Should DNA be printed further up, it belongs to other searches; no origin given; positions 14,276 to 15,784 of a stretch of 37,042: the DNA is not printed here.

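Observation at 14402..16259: Phage-borne miniature type V-F-like CRISPR-Cas cassette: a 402-aa Cas12f/TnpB-like nuclease plus a 6-repeat array, with no adaptation genes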

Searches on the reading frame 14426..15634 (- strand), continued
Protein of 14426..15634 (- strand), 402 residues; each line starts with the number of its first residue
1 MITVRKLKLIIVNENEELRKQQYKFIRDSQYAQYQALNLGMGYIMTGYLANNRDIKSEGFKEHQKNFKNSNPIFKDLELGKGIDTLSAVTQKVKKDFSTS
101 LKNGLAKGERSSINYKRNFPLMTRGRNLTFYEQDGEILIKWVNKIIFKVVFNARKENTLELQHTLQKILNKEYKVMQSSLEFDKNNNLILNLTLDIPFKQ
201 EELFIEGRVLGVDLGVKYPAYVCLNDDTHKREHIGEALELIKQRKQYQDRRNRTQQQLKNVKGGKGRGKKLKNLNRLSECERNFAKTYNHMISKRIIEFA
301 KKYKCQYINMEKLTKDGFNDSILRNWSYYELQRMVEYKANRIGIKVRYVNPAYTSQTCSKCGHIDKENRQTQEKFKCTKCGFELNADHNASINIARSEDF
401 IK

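Call 63: find_encoding_contigs(protein=P0087, flank=10000, max_places=2)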
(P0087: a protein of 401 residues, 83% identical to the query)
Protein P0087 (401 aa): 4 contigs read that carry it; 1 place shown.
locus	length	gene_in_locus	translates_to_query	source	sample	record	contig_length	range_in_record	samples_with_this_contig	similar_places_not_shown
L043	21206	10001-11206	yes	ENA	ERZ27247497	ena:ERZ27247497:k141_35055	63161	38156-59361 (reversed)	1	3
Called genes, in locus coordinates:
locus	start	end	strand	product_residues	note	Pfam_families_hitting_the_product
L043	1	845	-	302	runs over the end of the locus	PF17989:ALP_N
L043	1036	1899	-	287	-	-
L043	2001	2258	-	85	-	-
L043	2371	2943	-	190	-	PF13814:Replic_Relax (faint)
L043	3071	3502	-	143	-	-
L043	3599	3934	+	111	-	-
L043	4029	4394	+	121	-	-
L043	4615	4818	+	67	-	-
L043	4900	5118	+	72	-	-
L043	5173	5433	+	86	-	-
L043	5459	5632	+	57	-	-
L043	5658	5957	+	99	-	-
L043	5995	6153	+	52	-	-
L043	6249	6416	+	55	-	-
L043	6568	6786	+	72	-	-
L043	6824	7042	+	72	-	-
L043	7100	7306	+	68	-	PF07866:DUF1653 (faint)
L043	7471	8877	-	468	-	PF01580:FtsK_SpoIIIE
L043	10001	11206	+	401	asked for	PF01385:OrfB_IS605 (faint), PF07282:Cas12f1-like_TNB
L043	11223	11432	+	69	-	-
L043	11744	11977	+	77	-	-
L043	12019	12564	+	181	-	-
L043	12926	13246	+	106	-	-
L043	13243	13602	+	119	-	-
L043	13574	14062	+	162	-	PF03592:Terminase_2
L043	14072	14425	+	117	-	PF04466:Terminase_3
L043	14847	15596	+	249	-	PF04466:Terminase_3 (weak), PF17288:Terminase_3C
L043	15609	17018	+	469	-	PF05133:SPP1_portal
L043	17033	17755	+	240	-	PF04233:Phage_Mu_F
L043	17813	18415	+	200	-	PF14265:DUF4355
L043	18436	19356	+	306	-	PF17236:SU10_MCP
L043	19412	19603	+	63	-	-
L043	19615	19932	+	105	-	PF05135:Phage_connect_1 (weak)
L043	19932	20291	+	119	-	-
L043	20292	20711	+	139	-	-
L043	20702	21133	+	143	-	PF20765:Phage_tail_terminator_8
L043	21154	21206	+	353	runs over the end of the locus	PF04984:Phage_sheath_1, PF17482:Phage_sheath_1C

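Call 64: find_encoding_contigs(protein=P0025, flank=10000, max_places=2)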
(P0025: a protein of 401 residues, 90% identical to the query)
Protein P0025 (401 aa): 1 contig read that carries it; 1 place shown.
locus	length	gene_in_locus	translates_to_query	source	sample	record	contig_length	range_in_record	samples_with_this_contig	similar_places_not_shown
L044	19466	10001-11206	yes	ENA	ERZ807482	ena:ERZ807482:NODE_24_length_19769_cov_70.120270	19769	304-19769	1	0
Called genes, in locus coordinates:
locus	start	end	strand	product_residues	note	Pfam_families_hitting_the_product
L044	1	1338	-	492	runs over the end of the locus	-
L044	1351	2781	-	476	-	PF17289:Terminase_6C (weak)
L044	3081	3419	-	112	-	-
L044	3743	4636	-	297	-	PF27269:YonG_N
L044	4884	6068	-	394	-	PF27387:YonJ_CC (weak), PF00149:Metallophos (weak), PF12850:Metallophos_2 (weak)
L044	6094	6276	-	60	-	PF09642:YonK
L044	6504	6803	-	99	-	PF00216:Bac_DNA_binding (weak)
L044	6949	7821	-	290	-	PF02086:MethyltransfD12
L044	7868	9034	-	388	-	-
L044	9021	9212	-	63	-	-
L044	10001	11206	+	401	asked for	PF01385:OrfB_IS605 (faint), PF07282:Cas12f1-like_TNB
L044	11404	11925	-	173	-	PF27199:YonV_C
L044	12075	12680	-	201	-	-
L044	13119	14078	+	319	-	PF02608:Bmp, PF13407:Peripla_BP_4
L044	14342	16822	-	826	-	-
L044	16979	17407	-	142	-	-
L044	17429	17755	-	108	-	-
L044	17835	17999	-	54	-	-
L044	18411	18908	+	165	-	-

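Call 76: search_protein_families(library=padloc, alignment_id=A3, max_evalue=0.001)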
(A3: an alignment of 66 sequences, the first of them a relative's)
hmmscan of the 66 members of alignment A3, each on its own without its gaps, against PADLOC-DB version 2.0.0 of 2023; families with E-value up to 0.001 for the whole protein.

A. member 1, L003:919-2055:+ (379 aa): 0 families

B. families by the number of members that match (of 66 scanned): 57 families (the first 25 are shown)
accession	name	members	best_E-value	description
PDLC01699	Cas12f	6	2.4e-149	CAS-V-F; effector__SPE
PDLC00932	Cas12u3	6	1.7e-138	Cas12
PDLC01691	Cas12f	6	2.3e-38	CAS-V-F; effector__SPE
PDLC01673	Cas12f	6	1e-31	CAS-V-F; effector__SPE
PDLC01672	Cas12f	6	1.4e-31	CAS-V-F; effector__SPE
PDLC01039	Csx1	6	1.2e-29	found elsewhere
PDLC01677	Cas12f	6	2.2e-28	Cas14b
PDLC01700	Cas12f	6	2.2e-24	CAS-V-F; effector__SPE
PDLC00933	Cas12u4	6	2.8e-24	Cas12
PDLC00931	Cas12u2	6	3.7e-19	Cas12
PDLC01676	Cas12f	6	2e-16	Cas14a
PDLC01698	Cas12f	6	2.9e-11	CAS-V-F; effector__SPE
PDLC01674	Cas12f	6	3.7e-11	CAS-V-F; effector__SPE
PDLC01678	Cas12f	6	3.7e-11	Cas14c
PDLC01654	Cas12b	6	4.1e-11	CAS-V-B; effector__SPE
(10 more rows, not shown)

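Call 77: search_protein_families(library=pfam, alignment_id=A3, max_evalue=0.00001)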
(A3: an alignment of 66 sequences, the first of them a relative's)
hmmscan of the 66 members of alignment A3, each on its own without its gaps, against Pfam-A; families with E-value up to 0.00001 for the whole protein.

A. member 1, L003:919-2055:+ (379 aa): 2 families
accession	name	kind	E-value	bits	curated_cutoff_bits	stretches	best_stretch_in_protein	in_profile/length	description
PF00589.27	Phage_integrase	-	7.5e-23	81.6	27.1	1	176-357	4-170/172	Phage integrase family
PF14659.12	Phage_int_SAM_3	-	1.5e-07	31.9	22.6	1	68-124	1-57/58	Phage integrase, N-terminal SAM-like domain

B. families by the number of members that match (of 66 scanned): 31 families (the first 25 are shown)
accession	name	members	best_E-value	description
PF07282.18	Cas12f1-like_TNB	6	9.8e-26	Cas12f1-like, TNB domain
PF01510.30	Amidase_2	5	1.6e-12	N-acetylmuramoyl-L-alanine amidase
PF01385.25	OrfB_IS605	5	2.3e-06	Probable transposase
PF19087.6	DUF5776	4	1.2e-07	Domain of unknown function (DUF5776)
PF22337.1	Phage_fiber_rpt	3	8.4e-11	Phage tail fiber repeats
PF13472.12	Lipase_GDSL_2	3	2.2e-09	GDSL-like Lipase/Acylhydrolase family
PF13392.12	HNH_3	2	5e-13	HNH endonuclease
PF07878.17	RHH_5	2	1.7e-06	CopG-like RHH_1 or ribbon-helix-helix domain, RHH_5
PF01580.24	FtsK_SpoIIIE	1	3.4e-27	FtsK/SpoIIIE family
PF09524.15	Phg_2220_C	1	3.4e-27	Conserved phage C-terminus (Phg_2220_C)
PF00436.31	SSB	1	2.8e-23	Single-strand binding protein family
PF00589.27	Phage_integrase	1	7.5e-23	Phage integrase family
PF03796.21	DnaB_C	1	1.1e-17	DnaB-like helicase C terminal domain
PF04404.17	ERF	1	4.1e-16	ERF superfamily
PF01381.28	HTH_3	1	2.1e-13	Helix-turn-helix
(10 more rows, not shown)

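Call 78: search_protein_families(library=padloc, proteins=[window:14426-15634:-], max_evalue=0.001)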
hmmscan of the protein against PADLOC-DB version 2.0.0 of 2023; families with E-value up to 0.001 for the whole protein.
window:14426-15634:- (402 aa): 28 families (the best 25 are shown)
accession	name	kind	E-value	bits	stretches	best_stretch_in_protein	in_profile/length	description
PDLC01699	Cas12f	-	2.4e-143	476.2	1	1-402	1-396/399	CAS-V-F; effector__SPE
PDLC00932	Cas12u3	-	3.8e-134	446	1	1-401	1-392/398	Cas12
PDLC01691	Cas12f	-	1.7e-36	124.8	1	50-397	37-328/332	CAS-V-F; effector__SPE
PDLC01673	Cas12f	-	8.4e-31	105.5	1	63-396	175-498/507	CAS-V-F; effector__SPE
PDLC01039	Csx1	-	7.1e-30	102.7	1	80-397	43-309/315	found elsewhere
PDLC01672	Cas12f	-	2.2e-28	97.5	1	164-397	232-477/486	CAS-V-F; effector__SPE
PDLC01677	Cas12f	-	1.8e-26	91.3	1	85-396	190-498/506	Cas14b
PDLC00933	Cas12u4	-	7.4e-24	82.4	1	209-396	243-437/488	Cas12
PDLC01700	Cas12f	-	1.6e-23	81.3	1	209-397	229-423/458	CAS-V-F; effector__SPE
PDLC00931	Cas12u2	-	5.8e-17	60.3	1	312-392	351-429/445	Cas12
PDLC01674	Cas12f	-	3e-12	44.3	1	206-395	176-355/389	CAS-V-F; effector__SPE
PDLC01678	Cas12f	-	3e-12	44.3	1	206-395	176-355/389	Cas14c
PDLC01676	Cas12f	-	2.7e-11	41.5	1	165-315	236-381/387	Cas14a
PDLC01702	Cas12g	-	1.9e-10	37.7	1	230-396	570-743/754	Cas12g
PDLC01698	Cas12f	-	5.2e-10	37.2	1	313-396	339-407/411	CAS-V-F; effector__SPE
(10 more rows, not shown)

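Call 90: search_protein_families(library=padloc, alignment_id=A4, max_evalue=0.001)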
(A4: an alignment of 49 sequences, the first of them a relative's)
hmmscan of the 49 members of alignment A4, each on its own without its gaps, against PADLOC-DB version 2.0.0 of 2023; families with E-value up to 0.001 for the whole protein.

A. member 1, L003:919-2055:+ (379 aa): 0 families

B. families by the number of members that match (of 49 scanned): 27 families (the first 25 are shown)
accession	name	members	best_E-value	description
PDLC04140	mad8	4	2.8e-22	mads_8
PDLC02806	SspH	1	4.8e-42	SspH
PDLC03687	HEase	1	1.3e-31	homing endonuclease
PDLC02804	SspH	1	2.8e-25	SspH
PDLC02926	HTH_VI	1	3.5e-13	-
PDLC04142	capH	1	6.5e-13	capH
PDLC03951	RmrA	1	1e-10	-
PDLC03665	Control_protein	1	1.1e-09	control protein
PDLC03954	RmrA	1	2.3e-09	-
PDLC03672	HEase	1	2.7e-09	homing endonuclease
PDLC03952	RmrA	1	2.2e-08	-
PDLC04775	PDC-M69A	1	3e-08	-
PDLC03945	RmrA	1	1.4e-07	-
PDLC03944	RmrA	1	7.3e-07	-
PDLC03664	Control_protein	1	1.2e-06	control protein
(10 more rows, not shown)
